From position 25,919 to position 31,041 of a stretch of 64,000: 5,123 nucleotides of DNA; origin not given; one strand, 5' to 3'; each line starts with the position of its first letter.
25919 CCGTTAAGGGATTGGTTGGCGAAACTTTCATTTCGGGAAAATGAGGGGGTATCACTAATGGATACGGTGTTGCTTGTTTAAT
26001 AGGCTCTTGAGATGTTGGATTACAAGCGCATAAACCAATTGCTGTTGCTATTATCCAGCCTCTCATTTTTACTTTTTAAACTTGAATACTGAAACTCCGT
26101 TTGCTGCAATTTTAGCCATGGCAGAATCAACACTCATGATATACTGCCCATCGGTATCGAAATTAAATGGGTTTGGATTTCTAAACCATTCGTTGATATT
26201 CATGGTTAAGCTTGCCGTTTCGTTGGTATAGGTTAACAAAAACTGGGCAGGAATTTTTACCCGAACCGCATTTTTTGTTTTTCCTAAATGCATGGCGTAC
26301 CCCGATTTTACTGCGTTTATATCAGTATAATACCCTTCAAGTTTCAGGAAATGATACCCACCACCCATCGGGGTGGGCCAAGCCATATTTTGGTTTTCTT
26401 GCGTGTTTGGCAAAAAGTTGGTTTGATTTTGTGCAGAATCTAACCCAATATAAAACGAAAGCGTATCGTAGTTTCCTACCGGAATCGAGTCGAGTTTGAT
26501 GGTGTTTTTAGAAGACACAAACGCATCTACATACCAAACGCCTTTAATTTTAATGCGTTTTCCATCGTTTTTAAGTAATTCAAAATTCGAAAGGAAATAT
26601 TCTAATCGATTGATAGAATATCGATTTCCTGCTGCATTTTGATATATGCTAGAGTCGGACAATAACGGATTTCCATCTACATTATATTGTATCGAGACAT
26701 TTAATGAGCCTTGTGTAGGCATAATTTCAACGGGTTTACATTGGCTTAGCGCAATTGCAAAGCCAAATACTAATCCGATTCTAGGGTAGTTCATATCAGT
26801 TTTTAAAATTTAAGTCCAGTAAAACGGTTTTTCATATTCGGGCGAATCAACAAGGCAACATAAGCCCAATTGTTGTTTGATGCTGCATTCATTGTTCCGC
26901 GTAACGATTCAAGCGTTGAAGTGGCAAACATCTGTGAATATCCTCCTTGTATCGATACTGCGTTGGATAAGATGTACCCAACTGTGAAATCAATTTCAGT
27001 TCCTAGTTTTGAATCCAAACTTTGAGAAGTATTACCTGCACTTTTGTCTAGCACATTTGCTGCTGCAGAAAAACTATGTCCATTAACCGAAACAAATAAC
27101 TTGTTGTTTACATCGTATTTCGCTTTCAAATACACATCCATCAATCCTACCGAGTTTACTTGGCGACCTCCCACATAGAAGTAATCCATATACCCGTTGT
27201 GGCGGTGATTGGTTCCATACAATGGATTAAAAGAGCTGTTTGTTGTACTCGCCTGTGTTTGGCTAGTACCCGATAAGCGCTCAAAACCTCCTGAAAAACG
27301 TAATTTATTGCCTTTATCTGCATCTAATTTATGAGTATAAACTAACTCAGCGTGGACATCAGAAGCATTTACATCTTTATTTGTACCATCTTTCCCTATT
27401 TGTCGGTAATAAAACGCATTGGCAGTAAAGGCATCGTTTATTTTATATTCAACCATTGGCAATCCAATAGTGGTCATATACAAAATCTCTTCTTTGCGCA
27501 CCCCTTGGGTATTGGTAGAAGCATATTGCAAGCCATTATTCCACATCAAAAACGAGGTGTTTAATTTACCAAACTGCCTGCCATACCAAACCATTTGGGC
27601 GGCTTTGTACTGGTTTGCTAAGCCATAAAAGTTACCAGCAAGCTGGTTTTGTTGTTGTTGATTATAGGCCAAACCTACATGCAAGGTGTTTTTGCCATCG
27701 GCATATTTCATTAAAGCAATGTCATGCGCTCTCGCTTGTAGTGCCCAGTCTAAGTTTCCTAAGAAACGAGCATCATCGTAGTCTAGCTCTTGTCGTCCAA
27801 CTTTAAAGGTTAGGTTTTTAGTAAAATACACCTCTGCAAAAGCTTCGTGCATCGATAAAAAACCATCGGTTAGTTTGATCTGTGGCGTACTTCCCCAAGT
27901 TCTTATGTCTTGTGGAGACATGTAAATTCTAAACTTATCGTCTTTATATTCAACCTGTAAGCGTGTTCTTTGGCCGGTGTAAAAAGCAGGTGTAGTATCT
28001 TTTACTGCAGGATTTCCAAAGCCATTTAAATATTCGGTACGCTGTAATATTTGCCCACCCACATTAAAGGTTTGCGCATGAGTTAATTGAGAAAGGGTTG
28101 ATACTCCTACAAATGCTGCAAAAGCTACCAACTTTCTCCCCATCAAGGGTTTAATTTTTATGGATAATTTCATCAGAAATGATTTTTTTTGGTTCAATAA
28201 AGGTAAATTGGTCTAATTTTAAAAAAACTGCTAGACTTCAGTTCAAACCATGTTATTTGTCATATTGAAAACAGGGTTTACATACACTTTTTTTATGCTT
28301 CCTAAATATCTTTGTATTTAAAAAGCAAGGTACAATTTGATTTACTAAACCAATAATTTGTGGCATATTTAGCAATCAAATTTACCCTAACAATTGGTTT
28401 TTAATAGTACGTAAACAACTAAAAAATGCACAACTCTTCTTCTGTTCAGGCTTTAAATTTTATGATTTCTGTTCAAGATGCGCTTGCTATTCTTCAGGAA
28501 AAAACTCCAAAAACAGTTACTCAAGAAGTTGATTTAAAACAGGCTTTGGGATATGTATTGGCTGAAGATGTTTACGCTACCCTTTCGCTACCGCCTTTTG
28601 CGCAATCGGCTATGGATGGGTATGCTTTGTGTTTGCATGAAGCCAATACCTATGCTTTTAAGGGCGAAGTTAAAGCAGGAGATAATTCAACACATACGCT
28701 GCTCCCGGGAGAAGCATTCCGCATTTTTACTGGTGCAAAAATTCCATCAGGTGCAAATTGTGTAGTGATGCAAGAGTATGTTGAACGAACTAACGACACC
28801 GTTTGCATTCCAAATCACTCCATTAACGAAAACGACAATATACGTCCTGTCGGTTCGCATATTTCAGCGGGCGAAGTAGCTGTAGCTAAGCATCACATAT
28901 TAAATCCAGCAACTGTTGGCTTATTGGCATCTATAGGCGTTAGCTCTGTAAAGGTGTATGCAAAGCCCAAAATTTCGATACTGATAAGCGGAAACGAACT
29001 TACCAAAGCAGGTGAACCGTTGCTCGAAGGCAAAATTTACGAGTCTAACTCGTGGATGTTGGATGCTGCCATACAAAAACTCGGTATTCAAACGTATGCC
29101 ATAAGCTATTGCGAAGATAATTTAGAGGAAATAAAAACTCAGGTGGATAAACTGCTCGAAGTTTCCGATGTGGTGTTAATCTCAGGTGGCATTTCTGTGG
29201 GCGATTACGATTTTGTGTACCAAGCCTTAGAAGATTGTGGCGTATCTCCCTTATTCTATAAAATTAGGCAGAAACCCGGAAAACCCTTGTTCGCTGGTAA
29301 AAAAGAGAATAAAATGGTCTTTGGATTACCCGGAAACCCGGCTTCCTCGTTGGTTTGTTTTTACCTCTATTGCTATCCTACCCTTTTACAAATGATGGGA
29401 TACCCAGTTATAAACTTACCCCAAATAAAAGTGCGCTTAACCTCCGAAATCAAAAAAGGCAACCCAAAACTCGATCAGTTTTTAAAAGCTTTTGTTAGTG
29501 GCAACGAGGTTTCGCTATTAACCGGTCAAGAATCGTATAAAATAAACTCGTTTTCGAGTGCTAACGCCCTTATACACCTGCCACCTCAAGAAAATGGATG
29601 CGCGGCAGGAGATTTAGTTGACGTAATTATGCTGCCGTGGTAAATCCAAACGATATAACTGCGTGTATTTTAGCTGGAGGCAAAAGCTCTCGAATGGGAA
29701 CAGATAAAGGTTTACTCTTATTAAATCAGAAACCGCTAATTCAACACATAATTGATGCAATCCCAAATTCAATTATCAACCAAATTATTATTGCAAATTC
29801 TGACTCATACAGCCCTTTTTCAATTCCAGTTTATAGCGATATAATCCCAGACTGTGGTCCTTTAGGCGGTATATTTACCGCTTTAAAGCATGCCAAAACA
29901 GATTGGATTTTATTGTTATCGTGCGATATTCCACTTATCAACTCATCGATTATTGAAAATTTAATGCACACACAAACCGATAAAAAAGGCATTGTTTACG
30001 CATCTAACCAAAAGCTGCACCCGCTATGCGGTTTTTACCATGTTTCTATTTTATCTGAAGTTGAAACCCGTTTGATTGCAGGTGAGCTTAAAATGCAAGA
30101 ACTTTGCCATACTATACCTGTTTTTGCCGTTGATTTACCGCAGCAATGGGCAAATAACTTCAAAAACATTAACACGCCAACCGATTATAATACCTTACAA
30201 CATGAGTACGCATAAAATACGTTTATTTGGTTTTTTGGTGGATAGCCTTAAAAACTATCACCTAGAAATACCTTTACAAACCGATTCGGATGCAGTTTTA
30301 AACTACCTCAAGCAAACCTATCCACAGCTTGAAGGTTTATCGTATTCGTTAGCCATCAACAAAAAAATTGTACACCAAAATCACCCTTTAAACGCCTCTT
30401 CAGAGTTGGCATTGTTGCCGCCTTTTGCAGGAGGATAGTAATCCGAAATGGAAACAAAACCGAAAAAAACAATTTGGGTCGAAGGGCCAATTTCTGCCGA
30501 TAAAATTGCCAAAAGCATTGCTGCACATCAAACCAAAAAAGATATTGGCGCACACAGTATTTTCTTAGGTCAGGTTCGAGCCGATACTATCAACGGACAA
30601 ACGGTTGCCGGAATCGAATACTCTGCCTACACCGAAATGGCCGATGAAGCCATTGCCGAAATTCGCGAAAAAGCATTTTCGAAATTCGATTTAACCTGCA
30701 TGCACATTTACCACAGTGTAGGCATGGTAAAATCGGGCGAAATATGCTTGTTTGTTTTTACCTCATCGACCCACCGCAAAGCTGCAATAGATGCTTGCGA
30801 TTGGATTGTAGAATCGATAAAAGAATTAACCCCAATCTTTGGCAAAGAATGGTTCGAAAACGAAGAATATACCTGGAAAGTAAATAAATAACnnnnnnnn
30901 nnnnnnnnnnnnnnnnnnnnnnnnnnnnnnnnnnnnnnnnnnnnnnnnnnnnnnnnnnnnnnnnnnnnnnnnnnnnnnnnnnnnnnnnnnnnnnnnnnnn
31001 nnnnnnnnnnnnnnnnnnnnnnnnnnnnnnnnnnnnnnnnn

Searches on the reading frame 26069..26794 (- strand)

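Call 11: search_protein_families(library=pfam, proteins=[window:26069-26794:-], max_evalue=0.00001)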
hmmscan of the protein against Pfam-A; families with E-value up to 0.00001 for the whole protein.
window:26069-26794:- (241 aa): 1 family
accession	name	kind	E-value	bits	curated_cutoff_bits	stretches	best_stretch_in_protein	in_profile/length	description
PF20243.3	MbnP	-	8.1e-31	107.8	27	1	29-215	2-184/189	MbnP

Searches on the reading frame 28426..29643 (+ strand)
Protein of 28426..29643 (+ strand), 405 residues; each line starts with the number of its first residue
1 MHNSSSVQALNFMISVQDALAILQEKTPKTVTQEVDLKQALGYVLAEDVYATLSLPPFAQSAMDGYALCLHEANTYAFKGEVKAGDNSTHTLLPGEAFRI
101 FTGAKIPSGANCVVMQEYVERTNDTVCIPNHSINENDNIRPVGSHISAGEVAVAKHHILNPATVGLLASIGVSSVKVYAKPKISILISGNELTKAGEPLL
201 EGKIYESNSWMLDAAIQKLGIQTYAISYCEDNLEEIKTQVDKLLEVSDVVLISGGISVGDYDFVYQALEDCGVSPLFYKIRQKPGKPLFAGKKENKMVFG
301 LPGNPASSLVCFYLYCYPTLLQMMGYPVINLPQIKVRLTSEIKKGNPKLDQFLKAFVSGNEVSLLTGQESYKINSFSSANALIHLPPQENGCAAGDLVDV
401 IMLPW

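Call 11: search_protein_families(library=pfam, proteins=[window:28426-29643:+], max_evalue=0.00001)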
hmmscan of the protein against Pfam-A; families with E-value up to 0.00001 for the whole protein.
window:28426-29643:+ (405 aa): 3 families
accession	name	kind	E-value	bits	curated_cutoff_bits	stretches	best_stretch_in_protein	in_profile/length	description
PF03453.22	MoeA_N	-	3.6e-45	153.9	30.8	1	14-171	1-160/160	MoeA N-terminal region (domain I and II)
PF00994.29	MoCF_biosynth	-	1.2e-27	96.8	26.6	1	185-321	2-143/144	Probable molybdopterin binding domain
PF03454.20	MoeA_C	-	9.9e-09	35.7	22.1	1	335-402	1-71/72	MoeA C-terminal region (domain IV)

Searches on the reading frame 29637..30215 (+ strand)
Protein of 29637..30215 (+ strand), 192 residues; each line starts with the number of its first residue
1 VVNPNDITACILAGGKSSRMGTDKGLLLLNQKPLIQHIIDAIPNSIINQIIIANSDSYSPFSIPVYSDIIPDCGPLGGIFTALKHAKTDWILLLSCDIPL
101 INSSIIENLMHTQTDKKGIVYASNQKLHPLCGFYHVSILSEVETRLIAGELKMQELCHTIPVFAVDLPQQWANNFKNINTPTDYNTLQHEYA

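Call 14: search_protein_families(library=pfam, proteins=[window:29637-30215:+], max_evalue=0.00001)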
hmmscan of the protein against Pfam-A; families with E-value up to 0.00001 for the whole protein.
window:29637-30215:+ (192 aa): 1 family
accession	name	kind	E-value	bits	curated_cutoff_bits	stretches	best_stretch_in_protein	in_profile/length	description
PF12804.13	NTP_transf_3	-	3.2e-34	118.9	27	1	9-146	1-145/160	MobA-like NTP transferase domain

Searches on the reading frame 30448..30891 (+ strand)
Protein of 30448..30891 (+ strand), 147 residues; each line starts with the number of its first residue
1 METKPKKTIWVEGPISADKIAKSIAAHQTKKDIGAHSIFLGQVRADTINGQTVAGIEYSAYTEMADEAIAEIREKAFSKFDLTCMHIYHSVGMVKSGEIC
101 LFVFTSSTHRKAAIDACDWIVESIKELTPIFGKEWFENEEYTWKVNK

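Call 14: search_protein_families(library=pfam, proteins=[window:30448-30891:+], max_evalue=0.00001)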
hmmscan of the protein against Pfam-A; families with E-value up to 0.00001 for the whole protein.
window:30448-30891:+ (147 aa): 1 family
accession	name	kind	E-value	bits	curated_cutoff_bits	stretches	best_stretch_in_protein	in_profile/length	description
PF02391.22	MoaE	-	1.1e-28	100.1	23.4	1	14-126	5-113/114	MoaE protein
